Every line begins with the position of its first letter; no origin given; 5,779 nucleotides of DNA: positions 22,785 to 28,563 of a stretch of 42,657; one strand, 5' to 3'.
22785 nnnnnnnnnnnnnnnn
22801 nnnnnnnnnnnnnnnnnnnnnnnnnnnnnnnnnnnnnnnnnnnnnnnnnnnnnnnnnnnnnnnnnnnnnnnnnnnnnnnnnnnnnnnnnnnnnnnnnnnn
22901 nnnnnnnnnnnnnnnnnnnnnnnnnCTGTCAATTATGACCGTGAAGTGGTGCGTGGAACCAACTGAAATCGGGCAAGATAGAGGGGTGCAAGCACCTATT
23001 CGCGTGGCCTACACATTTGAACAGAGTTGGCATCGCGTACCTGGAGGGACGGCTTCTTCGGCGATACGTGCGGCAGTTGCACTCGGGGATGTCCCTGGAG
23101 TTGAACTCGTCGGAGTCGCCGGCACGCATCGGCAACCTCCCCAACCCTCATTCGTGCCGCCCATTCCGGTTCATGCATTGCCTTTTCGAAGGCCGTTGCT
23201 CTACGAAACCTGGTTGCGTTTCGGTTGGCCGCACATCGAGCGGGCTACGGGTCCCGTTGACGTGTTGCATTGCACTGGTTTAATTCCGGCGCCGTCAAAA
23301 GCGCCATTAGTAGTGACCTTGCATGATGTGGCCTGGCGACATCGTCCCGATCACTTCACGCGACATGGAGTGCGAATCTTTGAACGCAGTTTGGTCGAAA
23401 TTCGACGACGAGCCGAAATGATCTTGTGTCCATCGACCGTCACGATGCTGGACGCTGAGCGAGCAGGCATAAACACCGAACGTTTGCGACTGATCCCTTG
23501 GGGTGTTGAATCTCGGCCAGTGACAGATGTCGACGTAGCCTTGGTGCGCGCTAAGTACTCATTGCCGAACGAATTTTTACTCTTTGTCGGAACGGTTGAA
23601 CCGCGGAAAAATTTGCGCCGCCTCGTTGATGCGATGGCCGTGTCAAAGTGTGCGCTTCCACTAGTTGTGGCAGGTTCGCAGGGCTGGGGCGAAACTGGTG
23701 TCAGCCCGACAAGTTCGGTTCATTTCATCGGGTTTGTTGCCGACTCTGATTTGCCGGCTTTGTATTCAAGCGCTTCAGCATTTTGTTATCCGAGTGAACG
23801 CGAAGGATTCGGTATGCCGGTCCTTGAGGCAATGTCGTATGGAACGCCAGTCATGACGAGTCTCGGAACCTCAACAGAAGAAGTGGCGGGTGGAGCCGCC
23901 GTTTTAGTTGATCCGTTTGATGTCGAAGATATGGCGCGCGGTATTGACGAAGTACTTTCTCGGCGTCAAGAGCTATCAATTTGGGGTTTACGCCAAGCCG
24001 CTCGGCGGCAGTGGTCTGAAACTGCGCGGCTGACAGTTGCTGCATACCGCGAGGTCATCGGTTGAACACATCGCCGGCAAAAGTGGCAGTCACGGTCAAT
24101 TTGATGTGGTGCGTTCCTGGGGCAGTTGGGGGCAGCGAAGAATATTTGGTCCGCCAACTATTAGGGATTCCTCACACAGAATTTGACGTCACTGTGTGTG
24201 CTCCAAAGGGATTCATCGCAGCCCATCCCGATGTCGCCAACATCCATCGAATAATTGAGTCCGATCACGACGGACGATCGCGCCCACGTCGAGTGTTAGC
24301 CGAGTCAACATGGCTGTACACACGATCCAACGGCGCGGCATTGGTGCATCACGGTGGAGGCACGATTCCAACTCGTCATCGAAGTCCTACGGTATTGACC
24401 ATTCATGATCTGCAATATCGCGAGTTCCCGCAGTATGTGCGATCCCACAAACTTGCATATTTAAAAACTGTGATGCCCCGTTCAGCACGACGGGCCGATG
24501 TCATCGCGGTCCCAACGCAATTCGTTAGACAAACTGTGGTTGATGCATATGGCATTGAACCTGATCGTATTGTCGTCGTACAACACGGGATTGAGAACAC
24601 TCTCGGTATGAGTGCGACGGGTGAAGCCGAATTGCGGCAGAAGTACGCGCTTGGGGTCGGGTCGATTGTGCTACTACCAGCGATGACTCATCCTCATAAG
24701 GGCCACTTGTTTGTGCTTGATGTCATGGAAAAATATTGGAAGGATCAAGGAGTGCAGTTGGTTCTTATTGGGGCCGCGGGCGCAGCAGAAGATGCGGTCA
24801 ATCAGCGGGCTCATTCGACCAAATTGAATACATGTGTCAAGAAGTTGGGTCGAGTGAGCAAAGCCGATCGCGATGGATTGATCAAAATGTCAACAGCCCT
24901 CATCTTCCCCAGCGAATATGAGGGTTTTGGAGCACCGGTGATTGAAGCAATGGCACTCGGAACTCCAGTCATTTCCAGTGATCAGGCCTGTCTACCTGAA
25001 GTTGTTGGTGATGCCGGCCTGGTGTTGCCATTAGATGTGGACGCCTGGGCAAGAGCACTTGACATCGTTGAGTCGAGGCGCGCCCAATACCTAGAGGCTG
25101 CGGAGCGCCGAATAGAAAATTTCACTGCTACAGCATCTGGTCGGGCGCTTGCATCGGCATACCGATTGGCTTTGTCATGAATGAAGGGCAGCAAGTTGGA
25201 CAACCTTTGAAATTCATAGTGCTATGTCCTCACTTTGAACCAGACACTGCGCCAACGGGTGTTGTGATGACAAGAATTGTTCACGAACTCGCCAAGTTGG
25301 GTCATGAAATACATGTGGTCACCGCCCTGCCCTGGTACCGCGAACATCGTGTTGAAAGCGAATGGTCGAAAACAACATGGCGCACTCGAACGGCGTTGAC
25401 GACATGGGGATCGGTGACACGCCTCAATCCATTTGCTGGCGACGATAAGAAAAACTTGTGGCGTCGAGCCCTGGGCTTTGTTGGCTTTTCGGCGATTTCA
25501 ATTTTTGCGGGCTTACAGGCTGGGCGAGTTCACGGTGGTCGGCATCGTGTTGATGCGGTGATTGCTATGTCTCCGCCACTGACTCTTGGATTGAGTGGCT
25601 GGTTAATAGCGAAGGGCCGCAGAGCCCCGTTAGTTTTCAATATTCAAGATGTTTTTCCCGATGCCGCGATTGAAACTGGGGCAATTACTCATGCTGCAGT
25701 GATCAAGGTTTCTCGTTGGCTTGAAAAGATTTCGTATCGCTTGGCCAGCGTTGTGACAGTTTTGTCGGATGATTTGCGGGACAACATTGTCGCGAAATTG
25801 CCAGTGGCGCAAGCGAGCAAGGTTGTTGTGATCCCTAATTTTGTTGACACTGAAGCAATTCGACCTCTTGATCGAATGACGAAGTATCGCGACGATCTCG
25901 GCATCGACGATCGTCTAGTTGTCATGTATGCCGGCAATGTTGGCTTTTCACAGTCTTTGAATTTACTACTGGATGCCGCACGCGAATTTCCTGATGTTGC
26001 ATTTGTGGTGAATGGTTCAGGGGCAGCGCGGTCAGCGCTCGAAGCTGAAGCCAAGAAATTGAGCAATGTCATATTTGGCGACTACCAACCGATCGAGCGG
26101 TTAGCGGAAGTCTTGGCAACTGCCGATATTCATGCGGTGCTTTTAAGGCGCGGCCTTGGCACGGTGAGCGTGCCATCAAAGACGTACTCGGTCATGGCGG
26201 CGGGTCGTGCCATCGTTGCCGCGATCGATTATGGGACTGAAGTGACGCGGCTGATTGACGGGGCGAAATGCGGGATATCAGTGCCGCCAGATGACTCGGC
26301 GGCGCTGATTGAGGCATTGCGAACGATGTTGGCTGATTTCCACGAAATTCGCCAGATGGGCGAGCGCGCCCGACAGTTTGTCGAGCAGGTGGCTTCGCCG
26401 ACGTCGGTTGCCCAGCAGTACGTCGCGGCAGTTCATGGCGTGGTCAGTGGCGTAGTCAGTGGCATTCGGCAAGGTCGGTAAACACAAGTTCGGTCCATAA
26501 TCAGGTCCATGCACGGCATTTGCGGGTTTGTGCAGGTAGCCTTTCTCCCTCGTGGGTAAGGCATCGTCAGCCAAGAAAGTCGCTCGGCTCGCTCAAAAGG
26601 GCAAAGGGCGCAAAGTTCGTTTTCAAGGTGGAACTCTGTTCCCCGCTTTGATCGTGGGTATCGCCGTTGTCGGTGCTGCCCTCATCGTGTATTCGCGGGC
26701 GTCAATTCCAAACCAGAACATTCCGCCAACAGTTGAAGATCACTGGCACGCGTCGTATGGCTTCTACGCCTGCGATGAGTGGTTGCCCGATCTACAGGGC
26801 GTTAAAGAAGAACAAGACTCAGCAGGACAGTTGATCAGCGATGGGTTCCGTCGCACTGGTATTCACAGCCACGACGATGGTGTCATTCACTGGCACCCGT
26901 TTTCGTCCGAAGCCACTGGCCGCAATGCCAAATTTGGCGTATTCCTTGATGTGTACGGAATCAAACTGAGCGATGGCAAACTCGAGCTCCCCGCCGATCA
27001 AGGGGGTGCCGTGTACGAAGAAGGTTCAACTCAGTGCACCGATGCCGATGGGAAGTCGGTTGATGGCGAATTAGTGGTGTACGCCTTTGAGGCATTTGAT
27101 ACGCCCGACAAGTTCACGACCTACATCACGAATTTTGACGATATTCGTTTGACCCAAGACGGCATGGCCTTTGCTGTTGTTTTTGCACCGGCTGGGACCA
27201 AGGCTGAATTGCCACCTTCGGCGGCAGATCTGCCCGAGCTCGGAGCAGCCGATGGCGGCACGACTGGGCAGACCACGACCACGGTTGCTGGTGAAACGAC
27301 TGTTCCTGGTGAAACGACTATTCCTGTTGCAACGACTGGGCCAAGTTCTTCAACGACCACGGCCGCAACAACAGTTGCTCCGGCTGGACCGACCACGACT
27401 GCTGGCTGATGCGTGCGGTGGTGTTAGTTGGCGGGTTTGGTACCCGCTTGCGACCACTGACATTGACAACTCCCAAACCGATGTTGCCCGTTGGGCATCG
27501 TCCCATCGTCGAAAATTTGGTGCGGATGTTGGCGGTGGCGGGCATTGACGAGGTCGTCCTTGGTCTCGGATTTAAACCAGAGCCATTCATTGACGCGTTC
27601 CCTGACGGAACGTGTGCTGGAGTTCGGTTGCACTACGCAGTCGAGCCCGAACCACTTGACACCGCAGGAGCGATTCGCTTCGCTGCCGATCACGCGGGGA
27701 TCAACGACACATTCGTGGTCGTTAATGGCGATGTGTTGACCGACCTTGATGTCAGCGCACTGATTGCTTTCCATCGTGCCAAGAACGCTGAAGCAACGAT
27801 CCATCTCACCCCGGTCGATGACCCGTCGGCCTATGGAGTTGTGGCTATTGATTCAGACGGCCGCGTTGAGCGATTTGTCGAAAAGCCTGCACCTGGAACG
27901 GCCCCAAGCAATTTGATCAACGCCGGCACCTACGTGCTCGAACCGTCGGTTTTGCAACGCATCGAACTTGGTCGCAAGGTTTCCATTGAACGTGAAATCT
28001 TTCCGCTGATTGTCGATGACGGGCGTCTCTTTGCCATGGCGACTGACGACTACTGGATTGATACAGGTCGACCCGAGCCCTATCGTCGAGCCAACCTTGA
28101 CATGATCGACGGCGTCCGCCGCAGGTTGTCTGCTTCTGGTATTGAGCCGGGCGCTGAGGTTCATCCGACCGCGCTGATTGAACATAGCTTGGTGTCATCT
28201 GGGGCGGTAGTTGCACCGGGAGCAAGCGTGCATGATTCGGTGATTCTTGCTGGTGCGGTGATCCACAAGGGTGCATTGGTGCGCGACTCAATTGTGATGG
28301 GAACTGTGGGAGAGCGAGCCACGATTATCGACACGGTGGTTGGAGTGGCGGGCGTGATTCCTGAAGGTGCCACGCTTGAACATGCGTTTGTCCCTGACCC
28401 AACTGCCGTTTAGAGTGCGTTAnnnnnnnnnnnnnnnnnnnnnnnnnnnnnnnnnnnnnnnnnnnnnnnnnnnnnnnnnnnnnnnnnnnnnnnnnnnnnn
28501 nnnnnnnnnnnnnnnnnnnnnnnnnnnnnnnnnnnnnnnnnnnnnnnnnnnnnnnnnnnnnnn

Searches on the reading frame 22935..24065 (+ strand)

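Call 22: search_protein_families(library=pfam, proteins=[window:22935-24065:+], max_evalue=0.001)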
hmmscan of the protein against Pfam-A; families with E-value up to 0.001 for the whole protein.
window:22935-24065:+ (376 aa): 5 families
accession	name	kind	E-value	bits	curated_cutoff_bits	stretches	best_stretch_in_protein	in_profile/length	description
PF00534.26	Glycos_transf_1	-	1.5e-26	93.4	26.4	1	212-347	15-162/172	Glycosyl transferases group 1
PF13692.12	Glyco_trans_1_4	-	1.1e-22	81.2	27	1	215-342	4-141/142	Glycosyl transferases group 1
PF13439.12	Glyco_transf_4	-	5.2e-09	36.8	28.5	1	37-192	2-167/170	Glycosyltransferase Family 4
PF13524.12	Glyco_trans_1_2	-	2.2e-06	28.1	25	1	228-348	3-119/144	Glycosyl transferase-like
PF20706.3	GT4-conflict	-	7e-06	25.7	26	1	261-310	262-312/385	Family 4 Glycosyltransferase in conflict systems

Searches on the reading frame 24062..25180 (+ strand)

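Call 22: search_protein_families(library=pfam, proteins=[window:24062-25180:+], max_evalue=0.001)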
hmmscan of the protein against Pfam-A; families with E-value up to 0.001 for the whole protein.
window:24062-25180:+ (372 aa): 4 families
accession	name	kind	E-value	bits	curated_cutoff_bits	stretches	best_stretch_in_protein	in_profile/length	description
PF00534.26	Glycos_transf_1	-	4.7e-24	85.3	26.4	1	202-351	17-166/172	Glycosyl transferases group 1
PF13692.12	Glyco_trans_1_4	-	1.5e-22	80.8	27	1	203-333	5-136/142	Glycosyl transferases group 1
PF13439.12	Glyco_transf_4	-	2.6e-15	57.3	28.5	1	22-178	1-167/170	Glycosyltransferase Family 4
PF20706.3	GT4-conflict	-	5.1e-08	32.7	26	1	218-318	217-323/385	Family 4 Glycosyltransferase in conflict systems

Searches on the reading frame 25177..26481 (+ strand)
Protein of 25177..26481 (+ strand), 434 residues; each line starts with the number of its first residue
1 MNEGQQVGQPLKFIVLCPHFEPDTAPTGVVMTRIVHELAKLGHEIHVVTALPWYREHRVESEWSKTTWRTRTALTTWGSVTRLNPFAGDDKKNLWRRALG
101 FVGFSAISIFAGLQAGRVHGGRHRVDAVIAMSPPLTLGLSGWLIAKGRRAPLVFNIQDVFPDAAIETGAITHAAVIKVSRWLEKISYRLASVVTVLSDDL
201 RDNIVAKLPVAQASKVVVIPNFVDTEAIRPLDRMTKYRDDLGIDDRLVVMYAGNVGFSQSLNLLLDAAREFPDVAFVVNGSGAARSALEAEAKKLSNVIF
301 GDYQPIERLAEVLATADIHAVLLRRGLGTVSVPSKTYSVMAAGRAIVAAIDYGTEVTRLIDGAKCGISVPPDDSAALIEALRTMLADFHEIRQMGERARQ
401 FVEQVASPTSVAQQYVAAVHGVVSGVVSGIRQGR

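Call 22: search_protein_families(library=pfam, proteins=[window:25177-26481:+], max_evalue=0.001)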
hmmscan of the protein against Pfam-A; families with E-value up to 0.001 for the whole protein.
window:25177-26481:+ (434 aa): 5 families
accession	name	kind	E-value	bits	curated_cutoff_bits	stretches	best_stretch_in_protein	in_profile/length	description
PF13579.12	Glyco_trans_4_4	-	1.6e-16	61.5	29.7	1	28-221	4-157/158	Glycosyl transferase 4-like domain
PF13439.12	Glyco_transf_4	-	3.9e-13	50.2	28.5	1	28-226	5-169/170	Glycosyltransferase Family 4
PF13692.12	Glyco_trans_1_4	-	1.1e-12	48.9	27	1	248-387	3-142/142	Glycosyl transferases group 1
PF00534.26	Glycos_transf_1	-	2.7e-11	43.7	26.4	1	236-400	4-171/172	Glycosyl transferases group 1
PF13524.12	Glyco_trans_1_2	-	3.3e-06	27.6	25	1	263-416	4-143/144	Glycosyl transferase-like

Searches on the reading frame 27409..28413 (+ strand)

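Call 22: search_protein_families(library=pfam, proteins=[window:27409-28413:+], max_evalue=0.001)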
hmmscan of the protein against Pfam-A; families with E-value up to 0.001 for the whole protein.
window:27409-28413:+ (334 aa): 5 families
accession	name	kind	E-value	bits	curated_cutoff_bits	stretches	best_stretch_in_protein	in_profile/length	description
PF00483.29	NTP_transferase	-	2.8e-52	178.2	21.2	1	3-232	2-242/245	Nucleotidyl transferase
PF12804.13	NTP_transf_3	-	1.9e-08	35.1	27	1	3-128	1-117/160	MobA-like NTP transferase domain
PF24894.1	Hexapep_GlmU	-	3.9e-08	33.8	23.3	1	256-322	15-82/104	GlmU-like, C-terminal hexapeptide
PF25084.1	LbH_EIF2B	-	2.2e-06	28.1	54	0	245-297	24-76/105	EIF2B subunit epsilon LbH domain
PF25247.1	LbH_GLGC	-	0.00034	21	27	0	255-299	11-54/135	GLGC left-handed parallel beta-helix domain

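Call 57: search_protein_families(library=ncbifam, proteins=[window:27409-28413:+], max_evalue=0.01)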
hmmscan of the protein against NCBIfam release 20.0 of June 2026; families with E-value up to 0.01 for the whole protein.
window:27409-28413:+ (334 aa): 38 families (the best 25 are shown)
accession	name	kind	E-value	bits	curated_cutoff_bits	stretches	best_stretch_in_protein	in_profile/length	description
NF052502.1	man1P_GTase_Rv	exception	9.6e-87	291.1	440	1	2-324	2-331/352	mannose-1-phosphate guanylyltransferase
TIGR03992.1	Arch_glmU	subfamily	4e-49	167.5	292.1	1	1-298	1-288/393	bifunctional sugar-1-phosphate nucleotidylyltransferase/acetyltransferase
TIGR01208.1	rmlA_long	equivalog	1.7e-41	142.3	320.25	1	2-309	1-323/353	glucose-1-phosphate thymidylyltransferase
NF049965.1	GlMnHpPGnyltfHddC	equivalog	6.8e-34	117.4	300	1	1-227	1-216/221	D-glycero-D-manno-heptose 1-phosphate guanosyltransferase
NF045761.1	NAMPUrTaseMurU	equivalog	2.4e-33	115.9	250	1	1-224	1-219/226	N-acetylmuramate alpha-1-phosphate uridylyltransferase MurU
TIGR02091.1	glgC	equivalog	3.5e-33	115.2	424.9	2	100-323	114-362/364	glucose-1-phosphate adenylyltransferase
NF041313.1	UDPGP_AglF_Halo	equivalog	1.4e-32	113.1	400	1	1-190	1-187/234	UTP--glucose-1-phosphate uridylyltransferase AglF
TIGR02623.1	G1P_cyt_trans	equivalog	7.6e-32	110.7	300.25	2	84-217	105-230/255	glucose-1-phosphate cytidylyltransferase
NF003670.0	PRK05293.1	equivalog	8.3e-28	97.4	470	1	102-324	121-359/382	glucose-1-phosphate adenylyltransferase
NF041173.1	Sug_nt_acttase_Thmprot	equivalog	5.3e-27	94.8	600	1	1-309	1-302/405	bifunctional sugar-1-phosphate nucleotidylyltransferase/acetyltransferase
TIGR01207.1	rmlA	equivalog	4.4e-23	81.8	360.65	1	3-222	2-226/286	glucose-1-phosphate thymidylyltransferase RfbA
NF002772.0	PRK02862.1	equivalog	1e-22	80.5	537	2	98-161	115-180/429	glucose-1-phosphate adenylyltransferase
NF001947.0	PRK00725.1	subfamily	5.8e-22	78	470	2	102-234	133-289/426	glucose-1-phosphate adenylyltransferase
NF012024.0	PRK15480.1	equivalog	1.3e-21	77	588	1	3-221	6-229/292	glucose-1-phosphate thymidylyltransferase RfbA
NF002023.0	PRK00844.1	subfamily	5.6e-21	74.8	458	2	99-323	118-381/408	glucose-1-phosphate adenylyltransferase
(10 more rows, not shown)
